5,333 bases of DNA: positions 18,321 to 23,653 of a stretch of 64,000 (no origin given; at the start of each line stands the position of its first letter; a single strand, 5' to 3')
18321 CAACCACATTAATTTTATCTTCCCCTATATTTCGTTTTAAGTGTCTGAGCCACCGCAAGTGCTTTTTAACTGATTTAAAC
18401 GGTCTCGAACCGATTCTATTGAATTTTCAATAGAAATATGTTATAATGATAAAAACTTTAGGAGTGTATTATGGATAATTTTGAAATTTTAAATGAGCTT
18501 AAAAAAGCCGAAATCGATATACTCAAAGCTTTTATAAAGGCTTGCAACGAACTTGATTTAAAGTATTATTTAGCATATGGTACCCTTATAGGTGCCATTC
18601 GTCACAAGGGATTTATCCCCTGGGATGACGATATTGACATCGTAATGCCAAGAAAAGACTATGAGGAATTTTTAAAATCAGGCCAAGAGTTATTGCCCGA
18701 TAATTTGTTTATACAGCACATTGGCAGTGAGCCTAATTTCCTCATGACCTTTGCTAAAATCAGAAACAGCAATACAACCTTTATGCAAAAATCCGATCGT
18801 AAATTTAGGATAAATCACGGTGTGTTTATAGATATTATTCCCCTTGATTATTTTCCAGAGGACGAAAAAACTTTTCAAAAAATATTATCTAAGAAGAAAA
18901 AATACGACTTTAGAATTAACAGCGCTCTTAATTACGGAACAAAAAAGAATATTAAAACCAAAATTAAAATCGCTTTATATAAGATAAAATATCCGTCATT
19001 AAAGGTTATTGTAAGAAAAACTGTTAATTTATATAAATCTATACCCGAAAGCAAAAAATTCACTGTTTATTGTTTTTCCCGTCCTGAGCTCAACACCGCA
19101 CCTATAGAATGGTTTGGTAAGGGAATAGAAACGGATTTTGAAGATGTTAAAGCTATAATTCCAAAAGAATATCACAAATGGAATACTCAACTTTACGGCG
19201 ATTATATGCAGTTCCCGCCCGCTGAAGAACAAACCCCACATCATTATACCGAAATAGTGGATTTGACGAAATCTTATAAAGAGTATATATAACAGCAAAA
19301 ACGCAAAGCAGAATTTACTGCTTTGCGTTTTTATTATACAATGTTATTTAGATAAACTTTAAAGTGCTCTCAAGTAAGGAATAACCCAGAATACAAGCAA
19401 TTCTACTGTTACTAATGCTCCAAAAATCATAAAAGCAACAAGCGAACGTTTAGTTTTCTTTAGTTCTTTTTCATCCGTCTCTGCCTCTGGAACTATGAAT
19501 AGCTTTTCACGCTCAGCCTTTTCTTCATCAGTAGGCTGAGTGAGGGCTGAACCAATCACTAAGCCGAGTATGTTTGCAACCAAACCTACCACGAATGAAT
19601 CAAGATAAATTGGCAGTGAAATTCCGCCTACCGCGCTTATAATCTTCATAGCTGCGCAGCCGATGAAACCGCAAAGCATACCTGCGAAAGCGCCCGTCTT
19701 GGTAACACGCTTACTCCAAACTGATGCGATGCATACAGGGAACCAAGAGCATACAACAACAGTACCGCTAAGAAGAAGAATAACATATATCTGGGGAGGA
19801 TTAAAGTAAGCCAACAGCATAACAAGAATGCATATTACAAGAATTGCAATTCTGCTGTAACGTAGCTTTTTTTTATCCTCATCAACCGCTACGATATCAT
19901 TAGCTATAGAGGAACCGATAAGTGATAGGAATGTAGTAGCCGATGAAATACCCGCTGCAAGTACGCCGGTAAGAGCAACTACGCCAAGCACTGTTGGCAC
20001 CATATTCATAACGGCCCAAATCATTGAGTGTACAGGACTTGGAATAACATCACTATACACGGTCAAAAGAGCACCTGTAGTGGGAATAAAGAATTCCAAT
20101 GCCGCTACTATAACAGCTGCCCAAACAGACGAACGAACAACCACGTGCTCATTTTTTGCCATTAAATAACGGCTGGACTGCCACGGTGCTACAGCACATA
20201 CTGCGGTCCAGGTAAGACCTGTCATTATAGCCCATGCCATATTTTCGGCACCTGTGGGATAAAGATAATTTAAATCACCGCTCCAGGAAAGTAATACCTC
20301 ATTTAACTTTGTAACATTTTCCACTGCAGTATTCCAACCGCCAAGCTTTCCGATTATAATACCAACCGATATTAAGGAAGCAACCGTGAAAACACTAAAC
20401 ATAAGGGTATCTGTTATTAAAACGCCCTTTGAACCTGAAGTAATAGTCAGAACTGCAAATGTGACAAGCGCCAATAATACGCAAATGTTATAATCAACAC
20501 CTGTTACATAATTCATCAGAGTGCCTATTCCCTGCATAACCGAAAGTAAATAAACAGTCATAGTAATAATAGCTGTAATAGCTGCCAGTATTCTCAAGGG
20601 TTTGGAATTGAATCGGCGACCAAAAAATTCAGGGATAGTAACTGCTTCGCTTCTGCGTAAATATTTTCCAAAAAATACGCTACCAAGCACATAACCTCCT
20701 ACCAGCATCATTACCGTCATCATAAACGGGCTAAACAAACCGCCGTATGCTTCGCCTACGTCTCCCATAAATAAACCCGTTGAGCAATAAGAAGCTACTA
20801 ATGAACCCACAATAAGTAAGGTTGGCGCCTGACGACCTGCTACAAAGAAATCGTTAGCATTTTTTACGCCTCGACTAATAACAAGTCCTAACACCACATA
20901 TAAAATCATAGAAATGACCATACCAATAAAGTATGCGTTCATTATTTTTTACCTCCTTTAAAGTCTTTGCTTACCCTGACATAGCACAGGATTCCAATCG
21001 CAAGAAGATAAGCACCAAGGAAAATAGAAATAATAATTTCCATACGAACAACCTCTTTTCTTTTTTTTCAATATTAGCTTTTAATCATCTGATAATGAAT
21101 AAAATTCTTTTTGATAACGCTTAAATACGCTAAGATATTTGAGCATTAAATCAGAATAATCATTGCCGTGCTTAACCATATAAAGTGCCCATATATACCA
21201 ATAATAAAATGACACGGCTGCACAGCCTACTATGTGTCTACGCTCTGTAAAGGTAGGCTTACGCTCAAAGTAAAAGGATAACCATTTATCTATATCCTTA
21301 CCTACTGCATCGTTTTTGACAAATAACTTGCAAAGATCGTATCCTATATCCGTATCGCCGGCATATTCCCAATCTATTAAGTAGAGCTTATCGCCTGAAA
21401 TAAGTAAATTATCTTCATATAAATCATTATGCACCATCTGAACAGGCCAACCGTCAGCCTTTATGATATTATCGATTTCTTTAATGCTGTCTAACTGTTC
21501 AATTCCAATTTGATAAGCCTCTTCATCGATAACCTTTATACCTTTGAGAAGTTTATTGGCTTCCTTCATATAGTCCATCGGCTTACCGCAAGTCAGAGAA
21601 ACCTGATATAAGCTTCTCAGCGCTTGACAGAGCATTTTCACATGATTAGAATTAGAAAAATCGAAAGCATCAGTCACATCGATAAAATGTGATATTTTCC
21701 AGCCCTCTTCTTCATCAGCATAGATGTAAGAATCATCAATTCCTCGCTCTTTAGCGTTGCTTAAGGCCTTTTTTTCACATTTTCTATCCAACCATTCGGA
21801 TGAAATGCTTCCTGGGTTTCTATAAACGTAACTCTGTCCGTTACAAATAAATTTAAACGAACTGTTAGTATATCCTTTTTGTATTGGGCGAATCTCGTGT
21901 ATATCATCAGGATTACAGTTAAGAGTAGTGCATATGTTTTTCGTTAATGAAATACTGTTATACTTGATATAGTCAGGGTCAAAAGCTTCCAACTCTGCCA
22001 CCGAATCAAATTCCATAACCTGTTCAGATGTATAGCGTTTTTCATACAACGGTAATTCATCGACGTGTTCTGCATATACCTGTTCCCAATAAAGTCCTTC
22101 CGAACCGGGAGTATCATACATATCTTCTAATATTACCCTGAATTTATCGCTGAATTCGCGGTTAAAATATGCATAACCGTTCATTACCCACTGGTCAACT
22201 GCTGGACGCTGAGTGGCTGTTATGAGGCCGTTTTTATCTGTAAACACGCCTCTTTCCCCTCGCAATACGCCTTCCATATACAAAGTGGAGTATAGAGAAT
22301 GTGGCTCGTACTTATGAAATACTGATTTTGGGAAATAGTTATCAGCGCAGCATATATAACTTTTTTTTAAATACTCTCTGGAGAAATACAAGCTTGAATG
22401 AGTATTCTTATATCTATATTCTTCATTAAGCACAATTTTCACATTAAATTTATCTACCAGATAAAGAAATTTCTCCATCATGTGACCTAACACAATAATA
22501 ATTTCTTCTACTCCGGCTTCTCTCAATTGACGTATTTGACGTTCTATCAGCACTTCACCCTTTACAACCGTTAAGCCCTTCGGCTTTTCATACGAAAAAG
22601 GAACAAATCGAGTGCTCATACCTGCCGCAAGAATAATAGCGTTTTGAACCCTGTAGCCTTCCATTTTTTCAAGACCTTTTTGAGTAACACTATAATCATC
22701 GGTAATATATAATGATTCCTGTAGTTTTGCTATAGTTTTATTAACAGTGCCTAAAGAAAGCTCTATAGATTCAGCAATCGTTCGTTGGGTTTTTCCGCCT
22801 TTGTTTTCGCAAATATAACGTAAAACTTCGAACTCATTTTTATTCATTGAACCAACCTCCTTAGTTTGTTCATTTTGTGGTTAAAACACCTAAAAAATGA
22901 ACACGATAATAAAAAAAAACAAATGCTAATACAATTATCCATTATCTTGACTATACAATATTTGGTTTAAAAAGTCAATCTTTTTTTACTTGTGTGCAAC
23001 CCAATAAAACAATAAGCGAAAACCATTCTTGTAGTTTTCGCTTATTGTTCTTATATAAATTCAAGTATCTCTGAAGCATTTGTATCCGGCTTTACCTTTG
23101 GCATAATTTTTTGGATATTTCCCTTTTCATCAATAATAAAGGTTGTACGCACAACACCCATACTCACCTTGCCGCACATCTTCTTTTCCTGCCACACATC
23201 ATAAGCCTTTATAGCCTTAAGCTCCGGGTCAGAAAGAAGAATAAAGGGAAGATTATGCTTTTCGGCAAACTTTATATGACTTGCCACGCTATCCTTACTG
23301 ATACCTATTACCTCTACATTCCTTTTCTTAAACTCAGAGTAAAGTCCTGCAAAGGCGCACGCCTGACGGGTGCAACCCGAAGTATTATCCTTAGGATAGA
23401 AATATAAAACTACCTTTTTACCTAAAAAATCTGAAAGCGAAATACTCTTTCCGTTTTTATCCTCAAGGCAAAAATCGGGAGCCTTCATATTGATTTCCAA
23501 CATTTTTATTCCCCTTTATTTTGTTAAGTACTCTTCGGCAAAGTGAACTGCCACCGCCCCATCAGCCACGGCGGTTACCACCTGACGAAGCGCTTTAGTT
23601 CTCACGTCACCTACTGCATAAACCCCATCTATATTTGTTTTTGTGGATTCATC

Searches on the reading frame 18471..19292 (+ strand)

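Call 4: search_protein_families(library=pfam, proteins=[window:18471-19292:+])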
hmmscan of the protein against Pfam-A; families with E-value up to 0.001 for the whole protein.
window:18471-19292:+ (273 aa): 1 family
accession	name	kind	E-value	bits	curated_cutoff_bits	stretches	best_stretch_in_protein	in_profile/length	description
PF04991.19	LicD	-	1.7e-46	159.6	22.6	1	25-243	1-227/227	LicD family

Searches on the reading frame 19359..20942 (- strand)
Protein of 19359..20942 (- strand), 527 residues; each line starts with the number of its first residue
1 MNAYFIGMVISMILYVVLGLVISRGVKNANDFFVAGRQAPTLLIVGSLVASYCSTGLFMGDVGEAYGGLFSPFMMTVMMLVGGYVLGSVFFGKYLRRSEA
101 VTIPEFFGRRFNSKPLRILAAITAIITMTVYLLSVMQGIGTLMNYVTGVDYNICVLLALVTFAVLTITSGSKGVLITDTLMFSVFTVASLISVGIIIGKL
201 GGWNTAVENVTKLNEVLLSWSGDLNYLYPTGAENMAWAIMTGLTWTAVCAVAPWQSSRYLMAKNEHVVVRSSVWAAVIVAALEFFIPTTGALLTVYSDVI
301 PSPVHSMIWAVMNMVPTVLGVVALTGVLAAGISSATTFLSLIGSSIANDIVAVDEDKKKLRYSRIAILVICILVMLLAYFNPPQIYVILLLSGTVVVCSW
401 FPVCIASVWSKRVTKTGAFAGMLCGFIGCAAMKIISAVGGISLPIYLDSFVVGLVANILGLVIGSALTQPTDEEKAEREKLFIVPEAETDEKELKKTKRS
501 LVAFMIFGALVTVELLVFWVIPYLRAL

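Call 4: search_protein_families(library=pfam, proteins=[window:19359-20942:-])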
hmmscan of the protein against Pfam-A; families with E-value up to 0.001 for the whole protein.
window:19359-20942:- (527 aa): 1 family
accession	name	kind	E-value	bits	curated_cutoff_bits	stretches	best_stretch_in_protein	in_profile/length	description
PF00474.23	SSF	-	5.6e-33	114.8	22.8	1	32-425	1-406/406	Sodium:solute symporter family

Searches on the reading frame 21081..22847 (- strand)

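Call 4: search_protein_families(library=pfam, proteins=[window:21081-22847:-])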
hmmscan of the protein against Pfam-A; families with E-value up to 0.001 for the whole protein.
window:21081-22847:- (588 aa): 7 families
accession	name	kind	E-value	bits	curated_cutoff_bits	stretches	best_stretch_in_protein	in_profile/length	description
PF12804.13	NTP_transf_3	-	2.2e-12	47.9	27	1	70-154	1-77/160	MobA-like NTP transferase domain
PF01633.27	Choline_kinase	-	1.6e-11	44.6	29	1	320-510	2-205/300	Choline/ethanolamine kinase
PF01636.29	APH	-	1.4e-09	38.6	23.2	1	318-512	1-211/239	Phosphotransferase enzyme family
PF00483.29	NTP_transferase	-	1.3e-07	31.9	21.2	1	70-168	2-109/245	Nucleotidyl transferase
PF13412.12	HTH_24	-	1.4e-06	28.2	21.9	1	1-45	1-44/48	Winged helix-turn-helix DNA-binding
PF19974.5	TCAD9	-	2.4e-06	27.4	40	1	464-510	292-339/429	Ternary complex associated domain 9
PF12802.13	MarR_2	-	3.2e-05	24.5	27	1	3-45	5-47/61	MarR family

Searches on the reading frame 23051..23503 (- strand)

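Call 22: search_protein_families(library=pfam, proteins=[window:23051-23503:-], max_evalue=0.00001)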
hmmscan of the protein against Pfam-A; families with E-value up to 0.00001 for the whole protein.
window:23051-23503:- (150 aa): 2 families
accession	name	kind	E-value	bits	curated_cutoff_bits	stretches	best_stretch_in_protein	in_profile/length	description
PF00578.27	AhpC-TSA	-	7.6e-45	152.3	26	1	5-132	2-123/124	AhpC/TSA family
PF08534.16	Redoxin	-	5.1e-25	88.4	26.6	1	5-140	3-138/148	Redoxin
